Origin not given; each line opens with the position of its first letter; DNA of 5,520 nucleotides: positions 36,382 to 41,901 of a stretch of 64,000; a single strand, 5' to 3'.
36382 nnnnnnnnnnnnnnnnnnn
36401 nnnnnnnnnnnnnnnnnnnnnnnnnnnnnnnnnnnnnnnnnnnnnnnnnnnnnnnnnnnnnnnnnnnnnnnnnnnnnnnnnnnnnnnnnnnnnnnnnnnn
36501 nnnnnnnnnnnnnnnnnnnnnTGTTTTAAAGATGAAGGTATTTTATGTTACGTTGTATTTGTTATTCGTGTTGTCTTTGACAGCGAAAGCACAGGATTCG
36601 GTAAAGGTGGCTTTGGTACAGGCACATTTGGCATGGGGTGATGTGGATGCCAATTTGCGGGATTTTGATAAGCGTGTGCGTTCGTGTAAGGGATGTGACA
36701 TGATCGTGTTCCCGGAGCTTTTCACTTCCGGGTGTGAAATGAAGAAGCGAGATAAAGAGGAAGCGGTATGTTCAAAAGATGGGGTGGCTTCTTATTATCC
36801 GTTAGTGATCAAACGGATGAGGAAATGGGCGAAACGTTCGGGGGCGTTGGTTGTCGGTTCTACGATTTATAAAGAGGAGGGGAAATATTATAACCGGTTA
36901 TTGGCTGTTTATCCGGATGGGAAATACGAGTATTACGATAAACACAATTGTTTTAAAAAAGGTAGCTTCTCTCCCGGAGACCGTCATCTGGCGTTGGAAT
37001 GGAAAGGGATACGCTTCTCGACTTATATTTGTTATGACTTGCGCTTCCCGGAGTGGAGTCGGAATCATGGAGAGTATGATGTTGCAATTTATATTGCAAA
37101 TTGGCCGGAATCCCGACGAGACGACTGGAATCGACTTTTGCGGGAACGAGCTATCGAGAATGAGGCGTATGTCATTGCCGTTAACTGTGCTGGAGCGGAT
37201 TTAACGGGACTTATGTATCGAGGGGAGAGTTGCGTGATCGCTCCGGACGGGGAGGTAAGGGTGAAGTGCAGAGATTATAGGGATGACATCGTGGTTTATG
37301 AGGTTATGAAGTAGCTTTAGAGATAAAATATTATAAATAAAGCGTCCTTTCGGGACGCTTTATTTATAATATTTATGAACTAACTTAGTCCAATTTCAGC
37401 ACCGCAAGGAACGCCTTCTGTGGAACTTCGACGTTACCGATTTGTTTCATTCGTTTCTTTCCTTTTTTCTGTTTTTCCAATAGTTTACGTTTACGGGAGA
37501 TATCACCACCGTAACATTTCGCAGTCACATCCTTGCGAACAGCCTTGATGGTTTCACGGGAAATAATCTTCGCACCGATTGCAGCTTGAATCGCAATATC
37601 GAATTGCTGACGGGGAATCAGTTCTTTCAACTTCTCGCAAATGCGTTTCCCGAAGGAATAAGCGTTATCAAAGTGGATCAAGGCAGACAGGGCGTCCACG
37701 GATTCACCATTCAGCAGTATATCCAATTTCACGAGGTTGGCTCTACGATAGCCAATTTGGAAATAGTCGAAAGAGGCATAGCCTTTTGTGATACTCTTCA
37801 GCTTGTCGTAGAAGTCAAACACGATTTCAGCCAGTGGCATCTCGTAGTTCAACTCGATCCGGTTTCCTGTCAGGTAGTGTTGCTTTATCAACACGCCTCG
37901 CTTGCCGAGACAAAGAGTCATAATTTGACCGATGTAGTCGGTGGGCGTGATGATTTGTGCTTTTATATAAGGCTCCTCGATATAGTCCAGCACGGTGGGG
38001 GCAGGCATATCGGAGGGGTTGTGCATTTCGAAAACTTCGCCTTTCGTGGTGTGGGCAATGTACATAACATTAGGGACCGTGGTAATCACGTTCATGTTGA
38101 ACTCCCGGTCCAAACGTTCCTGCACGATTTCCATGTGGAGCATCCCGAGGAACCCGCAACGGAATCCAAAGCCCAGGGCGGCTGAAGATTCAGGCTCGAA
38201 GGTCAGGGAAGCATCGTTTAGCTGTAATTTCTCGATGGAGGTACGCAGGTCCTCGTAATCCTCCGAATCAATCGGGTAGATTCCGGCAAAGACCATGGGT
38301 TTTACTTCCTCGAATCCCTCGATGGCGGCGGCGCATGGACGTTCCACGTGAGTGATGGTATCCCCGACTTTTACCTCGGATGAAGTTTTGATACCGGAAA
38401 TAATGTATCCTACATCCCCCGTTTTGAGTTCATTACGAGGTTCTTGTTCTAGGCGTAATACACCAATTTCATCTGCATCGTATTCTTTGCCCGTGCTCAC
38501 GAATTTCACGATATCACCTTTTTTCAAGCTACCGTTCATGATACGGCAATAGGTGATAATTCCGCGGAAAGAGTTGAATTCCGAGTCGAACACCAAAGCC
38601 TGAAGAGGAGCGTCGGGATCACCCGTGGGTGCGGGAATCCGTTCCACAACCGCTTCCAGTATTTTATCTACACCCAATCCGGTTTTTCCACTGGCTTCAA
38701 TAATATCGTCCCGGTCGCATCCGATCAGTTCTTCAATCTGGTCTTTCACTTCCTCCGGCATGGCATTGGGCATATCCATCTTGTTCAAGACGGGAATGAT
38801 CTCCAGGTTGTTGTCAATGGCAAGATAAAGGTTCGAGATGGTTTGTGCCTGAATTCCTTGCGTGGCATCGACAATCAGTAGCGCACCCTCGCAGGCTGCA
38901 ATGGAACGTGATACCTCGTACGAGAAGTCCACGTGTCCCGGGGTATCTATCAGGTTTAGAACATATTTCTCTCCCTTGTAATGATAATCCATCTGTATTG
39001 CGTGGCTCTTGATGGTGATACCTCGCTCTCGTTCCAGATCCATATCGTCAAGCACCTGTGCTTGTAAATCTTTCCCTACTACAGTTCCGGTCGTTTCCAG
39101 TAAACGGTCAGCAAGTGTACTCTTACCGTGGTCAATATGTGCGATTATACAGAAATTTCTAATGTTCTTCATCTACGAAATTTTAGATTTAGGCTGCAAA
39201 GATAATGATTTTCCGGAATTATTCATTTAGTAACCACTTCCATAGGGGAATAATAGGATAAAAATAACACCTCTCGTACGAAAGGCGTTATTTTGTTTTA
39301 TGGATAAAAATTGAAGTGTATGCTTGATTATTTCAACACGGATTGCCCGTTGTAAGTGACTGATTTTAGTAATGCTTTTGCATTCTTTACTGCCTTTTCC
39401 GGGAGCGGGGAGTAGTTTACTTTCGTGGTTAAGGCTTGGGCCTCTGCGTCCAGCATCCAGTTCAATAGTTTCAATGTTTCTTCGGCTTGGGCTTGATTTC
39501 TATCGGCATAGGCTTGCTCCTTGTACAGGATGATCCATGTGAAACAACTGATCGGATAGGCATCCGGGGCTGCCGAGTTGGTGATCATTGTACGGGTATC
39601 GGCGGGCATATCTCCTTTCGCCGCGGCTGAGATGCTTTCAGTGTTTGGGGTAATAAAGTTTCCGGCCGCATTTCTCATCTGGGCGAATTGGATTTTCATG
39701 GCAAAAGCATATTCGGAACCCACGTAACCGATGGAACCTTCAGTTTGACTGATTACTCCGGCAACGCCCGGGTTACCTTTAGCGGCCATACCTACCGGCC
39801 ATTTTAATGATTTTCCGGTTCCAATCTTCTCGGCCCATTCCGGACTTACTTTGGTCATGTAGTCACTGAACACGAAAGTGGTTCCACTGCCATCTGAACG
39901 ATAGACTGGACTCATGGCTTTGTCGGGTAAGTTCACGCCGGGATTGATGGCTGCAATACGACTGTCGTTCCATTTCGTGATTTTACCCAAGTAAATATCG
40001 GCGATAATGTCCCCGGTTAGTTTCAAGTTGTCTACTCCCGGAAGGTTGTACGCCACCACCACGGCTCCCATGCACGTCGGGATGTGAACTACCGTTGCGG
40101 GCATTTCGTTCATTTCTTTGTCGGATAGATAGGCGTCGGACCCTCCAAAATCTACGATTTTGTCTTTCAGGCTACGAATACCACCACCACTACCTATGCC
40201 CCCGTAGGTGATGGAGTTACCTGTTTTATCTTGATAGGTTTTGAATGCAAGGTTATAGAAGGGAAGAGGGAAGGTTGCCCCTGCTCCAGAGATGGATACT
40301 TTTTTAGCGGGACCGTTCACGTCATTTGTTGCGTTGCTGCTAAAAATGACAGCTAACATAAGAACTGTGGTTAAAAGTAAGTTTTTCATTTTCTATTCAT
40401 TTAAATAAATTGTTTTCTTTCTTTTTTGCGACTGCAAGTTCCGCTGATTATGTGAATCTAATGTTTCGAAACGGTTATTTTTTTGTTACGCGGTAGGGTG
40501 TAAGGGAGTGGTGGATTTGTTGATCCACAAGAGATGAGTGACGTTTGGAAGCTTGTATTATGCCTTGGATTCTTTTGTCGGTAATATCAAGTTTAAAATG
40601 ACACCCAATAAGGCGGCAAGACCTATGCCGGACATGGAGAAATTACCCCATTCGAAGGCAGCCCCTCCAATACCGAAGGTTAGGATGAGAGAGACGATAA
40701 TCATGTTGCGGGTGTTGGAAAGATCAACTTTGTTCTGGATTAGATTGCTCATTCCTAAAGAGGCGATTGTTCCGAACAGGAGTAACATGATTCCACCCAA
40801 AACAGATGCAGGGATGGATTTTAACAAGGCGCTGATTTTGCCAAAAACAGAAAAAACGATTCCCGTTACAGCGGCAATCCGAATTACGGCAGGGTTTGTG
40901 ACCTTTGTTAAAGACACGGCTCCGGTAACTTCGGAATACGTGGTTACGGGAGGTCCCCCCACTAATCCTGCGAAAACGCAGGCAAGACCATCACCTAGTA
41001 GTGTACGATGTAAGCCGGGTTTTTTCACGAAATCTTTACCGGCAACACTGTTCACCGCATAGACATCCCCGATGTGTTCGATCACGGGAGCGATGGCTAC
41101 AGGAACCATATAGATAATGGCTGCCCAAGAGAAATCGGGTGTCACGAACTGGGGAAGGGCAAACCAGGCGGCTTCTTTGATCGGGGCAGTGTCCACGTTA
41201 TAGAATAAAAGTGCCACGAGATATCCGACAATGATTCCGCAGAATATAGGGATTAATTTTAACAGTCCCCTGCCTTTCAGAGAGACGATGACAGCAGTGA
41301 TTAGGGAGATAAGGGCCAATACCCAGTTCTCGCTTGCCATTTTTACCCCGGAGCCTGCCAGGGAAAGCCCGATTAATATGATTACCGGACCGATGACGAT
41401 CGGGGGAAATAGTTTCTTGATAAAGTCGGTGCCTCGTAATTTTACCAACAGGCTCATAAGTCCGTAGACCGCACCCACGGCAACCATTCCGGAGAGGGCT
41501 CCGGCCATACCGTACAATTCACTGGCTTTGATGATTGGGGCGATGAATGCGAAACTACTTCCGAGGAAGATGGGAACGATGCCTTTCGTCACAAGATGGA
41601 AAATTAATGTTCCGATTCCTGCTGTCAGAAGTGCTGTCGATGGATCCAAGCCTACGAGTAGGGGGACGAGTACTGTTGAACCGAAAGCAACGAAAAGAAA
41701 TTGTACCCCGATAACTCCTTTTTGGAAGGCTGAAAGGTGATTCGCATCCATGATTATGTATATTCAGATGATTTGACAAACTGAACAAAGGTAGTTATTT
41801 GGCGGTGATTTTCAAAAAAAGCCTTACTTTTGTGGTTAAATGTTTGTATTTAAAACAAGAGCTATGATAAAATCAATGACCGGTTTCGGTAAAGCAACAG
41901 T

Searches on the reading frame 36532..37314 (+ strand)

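Call 68: search_protein_families(library=pfam, max_evalue=1e-12, proteins=[window:36532-37314:+])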
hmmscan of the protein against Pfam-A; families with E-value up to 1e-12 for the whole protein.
window:36532-37314:+ (260 aa): 1 family
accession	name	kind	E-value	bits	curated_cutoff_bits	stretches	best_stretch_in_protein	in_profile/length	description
PF00795.27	CN_hydrolase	-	2.5e-33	116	23.2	1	25-258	1-246/256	Carbon-nitrogen hydrolase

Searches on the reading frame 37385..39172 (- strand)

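Call 68: search_protein_families(library=pfam, max_evalue=1e-12, proteins=[window:37385-39172:-])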
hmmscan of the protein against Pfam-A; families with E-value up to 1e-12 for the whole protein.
window:37385-39172:- (595 aa): 3 families
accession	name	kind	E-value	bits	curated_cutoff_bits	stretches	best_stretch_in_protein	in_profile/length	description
PF00009.33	GTP_EFTU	-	2.5e-57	194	26.5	1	2-180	1-187/188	Elongation factor Tu GTP binding domain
PF06421.17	LepA_C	-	4.5e-51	171.9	29.7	1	487-593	1-107/107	GTP-binding protein LepA C-terminus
PF00679.30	EFG_C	-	4.3e-20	72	27.9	1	398-484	2-87/89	Elongation factor G C-terminus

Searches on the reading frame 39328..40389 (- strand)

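Call 4: search_protein_families(library=pfam, proteins=[window:39328-40389:-])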
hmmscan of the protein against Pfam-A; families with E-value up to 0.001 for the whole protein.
window:39328-40389:- (353 aa): 2 families
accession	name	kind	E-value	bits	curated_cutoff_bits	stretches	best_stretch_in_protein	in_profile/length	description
PF12849.12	PBP_like_2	-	1.5e-37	130.3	27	1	31-315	9-266/267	PBP superfamily domain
PF12727.12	PBP_like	-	0.00027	20.6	27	0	55-247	8-175/193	PBP superfamily domain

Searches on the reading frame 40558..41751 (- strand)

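Call 4: search_protein_families(library=pfam, proteins=[window:40558-41751:-])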
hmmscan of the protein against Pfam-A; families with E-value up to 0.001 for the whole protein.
window:40558-41751:- (397 aa): 2 families
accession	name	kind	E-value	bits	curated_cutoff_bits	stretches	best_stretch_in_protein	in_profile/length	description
PF00860.26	Xan_ur_permease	-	5.3e-90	302.4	27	1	13-365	5-385/389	Permease family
PF16983.11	MFS_MOT1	-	0.00046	20.9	30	1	234-324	16-106/111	Molybdate transporter of MFS superfamily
